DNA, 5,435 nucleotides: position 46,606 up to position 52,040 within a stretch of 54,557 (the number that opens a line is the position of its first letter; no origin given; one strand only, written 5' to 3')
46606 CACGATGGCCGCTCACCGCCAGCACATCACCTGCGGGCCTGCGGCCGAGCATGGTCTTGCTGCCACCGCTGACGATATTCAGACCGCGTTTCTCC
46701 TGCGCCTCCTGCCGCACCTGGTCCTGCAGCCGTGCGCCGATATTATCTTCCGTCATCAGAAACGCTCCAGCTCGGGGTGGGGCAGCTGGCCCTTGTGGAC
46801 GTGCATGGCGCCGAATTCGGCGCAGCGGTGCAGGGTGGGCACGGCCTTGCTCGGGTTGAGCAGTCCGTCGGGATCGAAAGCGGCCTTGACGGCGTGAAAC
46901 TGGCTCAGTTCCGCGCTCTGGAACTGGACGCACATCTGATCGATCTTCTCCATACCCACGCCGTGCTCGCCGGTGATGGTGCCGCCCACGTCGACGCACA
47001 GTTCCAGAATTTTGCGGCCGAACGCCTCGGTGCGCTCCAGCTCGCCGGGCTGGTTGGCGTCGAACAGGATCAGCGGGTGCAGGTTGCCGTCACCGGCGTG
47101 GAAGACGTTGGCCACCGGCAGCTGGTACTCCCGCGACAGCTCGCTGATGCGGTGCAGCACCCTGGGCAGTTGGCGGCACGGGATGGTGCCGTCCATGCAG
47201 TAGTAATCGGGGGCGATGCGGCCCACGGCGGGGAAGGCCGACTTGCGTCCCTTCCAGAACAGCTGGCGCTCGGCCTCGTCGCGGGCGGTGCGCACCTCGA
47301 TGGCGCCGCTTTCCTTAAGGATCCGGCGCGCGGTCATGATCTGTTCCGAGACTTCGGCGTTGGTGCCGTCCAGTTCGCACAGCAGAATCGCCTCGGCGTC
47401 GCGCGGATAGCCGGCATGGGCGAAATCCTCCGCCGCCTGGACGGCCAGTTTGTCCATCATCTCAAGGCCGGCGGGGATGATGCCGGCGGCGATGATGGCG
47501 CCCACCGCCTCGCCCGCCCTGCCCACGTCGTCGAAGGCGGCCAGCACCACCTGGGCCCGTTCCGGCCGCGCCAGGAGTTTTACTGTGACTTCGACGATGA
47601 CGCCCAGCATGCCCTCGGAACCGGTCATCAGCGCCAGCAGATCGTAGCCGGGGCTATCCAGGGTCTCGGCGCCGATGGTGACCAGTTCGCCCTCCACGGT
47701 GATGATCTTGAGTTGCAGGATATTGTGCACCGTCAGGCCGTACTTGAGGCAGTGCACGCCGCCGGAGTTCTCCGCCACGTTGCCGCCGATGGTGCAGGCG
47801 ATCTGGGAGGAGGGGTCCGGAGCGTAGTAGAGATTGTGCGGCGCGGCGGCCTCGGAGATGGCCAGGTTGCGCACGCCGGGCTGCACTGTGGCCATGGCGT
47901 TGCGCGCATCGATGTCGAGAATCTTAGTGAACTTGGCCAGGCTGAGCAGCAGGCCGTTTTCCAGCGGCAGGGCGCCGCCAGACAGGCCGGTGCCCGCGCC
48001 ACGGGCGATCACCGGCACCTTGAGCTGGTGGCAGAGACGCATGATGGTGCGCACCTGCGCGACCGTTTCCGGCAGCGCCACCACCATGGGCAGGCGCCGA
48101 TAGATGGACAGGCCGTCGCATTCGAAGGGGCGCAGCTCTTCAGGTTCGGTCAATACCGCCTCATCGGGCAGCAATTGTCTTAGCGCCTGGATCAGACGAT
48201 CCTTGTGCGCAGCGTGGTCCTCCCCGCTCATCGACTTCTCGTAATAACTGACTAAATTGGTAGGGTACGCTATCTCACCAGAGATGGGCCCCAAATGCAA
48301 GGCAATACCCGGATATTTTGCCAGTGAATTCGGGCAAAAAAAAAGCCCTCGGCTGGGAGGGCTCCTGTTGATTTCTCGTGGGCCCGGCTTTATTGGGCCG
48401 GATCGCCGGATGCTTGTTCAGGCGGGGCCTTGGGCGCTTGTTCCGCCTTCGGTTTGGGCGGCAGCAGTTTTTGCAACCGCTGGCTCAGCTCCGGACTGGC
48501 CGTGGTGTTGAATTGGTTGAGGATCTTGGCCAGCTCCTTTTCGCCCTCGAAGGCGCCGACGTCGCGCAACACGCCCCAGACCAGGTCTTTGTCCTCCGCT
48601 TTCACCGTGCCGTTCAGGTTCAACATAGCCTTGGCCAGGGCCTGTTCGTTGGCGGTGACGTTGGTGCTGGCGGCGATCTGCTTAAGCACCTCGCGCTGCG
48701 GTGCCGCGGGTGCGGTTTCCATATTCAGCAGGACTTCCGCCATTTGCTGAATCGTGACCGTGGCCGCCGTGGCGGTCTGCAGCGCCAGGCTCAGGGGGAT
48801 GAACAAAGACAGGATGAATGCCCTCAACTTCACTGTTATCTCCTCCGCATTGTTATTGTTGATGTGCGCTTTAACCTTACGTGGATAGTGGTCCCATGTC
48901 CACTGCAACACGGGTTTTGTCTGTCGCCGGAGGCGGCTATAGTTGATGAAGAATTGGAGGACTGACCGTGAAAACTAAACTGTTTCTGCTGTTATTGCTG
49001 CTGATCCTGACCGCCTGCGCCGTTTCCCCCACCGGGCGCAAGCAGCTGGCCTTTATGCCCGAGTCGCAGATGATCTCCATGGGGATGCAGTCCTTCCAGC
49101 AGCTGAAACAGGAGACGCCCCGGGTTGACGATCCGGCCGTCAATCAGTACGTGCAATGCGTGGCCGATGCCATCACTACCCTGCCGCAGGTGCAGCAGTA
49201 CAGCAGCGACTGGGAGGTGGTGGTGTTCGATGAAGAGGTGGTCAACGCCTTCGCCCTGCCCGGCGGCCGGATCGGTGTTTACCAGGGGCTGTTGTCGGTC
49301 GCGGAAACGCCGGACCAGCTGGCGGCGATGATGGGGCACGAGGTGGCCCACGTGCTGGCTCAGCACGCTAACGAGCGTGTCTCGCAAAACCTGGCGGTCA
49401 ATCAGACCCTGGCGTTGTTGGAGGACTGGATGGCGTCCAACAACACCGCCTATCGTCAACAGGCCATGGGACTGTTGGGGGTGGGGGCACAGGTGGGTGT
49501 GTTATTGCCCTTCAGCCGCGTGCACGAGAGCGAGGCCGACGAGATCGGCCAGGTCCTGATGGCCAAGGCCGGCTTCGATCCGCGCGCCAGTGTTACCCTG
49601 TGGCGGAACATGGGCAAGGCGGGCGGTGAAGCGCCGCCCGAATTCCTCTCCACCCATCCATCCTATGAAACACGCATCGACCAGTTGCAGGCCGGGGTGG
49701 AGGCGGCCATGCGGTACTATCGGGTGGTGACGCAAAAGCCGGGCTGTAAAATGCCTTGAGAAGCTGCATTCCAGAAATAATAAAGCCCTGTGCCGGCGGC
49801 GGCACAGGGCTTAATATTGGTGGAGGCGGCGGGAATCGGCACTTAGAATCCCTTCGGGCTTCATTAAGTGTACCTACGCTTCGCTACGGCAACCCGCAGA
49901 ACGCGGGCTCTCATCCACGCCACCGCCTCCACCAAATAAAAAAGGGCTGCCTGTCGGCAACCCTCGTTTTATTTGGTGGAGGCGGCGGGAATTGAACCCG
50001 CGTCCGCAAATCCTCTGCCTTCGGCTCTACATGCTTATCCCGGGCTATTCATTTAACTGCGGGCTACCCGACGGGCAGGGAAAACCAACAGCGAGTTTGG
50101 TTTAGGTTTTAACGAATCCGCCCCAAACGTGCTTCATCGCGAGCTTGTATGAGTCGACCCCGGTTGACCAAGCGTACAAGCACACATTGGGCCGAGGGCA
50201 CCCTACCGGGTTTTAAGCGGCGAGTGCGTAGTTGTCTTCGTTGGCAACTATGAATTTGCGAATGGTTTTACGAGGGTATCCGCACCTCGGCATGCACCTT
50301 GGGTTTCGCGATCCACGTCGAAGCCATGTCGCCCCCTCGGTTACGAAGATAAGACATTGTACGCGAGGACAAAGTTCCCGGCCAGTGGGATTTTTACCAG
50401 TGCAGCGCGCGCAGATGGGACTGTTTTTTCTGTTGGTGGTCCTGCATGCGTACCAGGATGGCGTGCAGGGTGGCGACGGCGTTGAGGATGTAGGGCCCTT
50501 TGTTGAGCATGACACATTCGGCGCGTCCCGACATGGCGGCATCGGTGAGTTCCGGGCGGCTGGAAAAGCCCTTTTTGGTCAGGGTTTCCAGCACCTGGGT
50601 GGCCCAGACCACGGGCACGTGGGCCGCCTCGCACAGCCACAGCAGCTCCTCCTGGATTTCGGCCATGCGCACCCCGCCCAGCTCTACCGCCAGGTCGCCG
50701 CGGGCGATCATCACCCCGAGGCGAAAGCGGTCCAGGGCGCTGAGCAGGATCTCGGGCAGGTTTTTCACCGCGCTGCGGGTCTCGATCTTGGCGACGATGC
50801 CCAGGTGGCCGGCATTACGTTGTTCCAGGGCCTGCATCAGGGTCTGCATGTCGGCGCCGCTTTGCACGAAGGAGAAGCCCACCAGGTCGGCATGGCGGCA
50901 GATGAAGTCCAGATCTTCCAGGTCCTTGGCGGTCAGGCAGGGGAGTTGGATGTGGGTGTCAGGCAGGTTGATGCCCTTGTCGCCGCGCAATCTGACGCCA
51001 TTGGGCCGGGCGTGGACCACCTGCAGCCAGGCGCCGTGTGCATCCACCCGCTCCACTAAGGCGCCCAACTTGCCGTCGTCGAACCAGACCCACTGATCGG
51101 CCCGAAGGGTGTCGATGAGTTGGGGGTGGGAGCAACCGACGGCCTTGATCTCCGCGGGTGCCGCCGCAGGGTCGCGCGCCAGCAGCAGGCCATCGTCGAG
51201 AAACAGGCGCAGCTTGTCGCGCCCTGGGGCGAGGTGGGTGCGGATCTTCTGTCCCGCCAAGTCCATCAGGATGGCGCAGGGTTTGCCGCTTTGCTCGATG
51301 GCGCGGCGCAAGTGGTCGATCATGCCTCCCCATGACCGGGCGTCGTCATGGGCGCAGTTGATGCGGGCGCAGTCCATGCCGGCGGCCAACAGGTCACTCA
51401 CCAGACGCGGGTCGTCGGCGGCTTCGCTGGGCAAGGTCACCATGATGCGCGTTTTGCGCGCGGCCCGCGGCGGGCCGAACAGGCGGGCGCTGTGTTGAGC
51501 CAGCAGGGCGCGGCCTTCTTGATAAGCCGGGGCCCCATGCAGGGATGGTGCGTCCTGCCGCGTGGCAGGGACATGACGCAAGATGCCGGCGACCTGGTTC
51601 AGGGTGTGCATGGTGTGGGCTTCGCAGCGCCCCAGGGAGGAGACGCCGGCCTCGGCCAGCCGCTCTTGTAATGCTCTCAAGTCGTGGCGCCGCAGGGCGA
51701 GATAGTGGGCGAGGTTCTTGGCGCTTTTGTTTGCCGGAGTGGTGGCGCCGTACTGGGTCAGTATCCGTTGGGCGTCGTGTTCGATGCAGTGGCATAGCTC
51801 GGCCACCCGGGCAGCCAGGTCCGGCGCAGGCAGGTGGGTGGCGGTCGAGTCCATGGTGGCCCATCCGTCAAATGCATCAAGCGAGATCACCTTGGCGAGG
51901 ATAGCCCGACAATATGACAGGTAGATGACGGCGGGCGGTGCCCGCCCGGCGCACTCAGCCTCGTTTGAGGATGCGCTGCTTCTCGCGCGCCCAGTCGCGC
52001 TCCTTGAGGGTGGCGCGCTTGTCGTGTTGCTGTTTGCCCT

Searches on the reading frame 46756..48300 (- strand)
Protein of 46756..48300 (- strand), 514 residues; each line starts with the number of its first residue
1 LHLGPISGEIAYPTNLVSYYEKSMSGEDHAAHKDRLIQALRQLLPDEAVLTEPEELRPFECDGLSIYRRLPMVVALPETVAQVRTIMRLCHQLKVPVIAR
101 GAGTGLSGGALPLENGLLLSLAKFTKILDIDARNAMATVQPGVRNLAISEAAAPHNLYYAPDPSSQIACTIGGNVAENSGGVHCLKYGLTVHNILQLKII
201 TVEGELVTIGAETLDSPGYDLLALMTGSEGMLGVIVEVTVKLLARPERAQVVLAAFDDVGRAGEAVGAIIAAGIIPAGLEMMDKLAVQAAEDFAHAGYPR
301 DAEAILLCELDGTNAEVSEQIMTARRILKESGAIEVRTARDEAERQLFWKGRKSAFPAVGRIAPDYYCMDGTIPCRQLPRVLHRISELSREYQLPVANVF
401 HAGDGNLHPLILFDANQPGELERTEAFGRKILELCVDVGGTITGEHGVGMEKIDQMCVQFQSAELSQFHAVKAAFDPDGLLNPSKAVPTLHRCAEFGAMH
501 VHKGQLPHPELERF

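Call 31: search_protein_families(library=pfam, proteins=[window:46756-48300:-], max_evalue=0.0001)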
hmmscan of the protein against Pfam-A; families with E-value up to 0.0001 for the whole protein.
window:46756-48300:- (514 aa): 2 families
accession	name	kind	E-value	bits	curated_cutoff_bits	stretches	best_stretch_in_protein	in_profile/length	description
PF02913.24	FAD-oxidase_C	-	2.9e-68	230.7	21.2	1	246-485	2-247/248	FAD linked oxidases, C-terminal domain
PF01565.28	FAD_binding_4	-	1e-38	132.6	26.4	1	71-209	1-138/139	FAD binding domain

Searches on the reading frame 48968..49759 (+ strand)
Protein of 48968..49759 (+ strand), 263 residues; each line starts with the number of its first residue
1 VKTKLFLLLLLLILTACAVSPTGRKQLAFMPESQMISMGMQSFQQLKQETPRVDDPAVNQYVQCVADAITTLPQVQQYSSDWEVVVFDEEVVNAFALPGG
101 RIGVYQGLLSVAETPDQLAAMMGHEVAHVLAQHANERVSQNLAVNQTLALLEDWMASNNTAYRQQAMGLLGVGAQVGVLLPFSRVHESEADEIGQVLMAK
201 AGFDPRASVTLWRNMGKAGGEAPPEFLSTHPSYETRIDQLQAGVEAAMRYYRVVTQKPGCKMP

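Call 31: search_protein_families(library=pfam, proteins=[window:48968-49759:+], max_evalue=0.0001)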
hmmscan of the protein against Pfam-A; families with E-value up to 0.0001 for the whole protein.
window:48968-49759:+ (263 aa): 1 family
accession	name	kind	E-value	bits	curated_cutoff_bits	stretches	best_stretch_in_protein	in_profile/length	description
PF01435.24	Peptidase_M48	-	1.4e-39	136.3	20.3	1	57-242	2-184/186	Peptidase family M48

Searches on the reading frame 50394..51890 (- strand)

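Call 31: search_protein_families(library=pfam, proteins=[window:50394-51890:-], max_evalue=0.0001)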
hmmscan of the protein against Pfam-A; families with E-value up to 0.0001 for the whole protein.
window:50394-51890:- (498 aa): 2 families
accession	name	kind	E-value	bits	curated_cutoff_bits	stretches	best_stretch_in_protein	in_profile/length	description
PF00224.27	PK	-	1.9e-53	182.1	30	1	145-463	2-315/328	Pyruvate kinase, barrel domain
PF03328.21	HpcH_HpaI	-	1.5e-05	24.8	25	1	332-416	83-170/221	HpcH/HpaI aldolase/citrate lyase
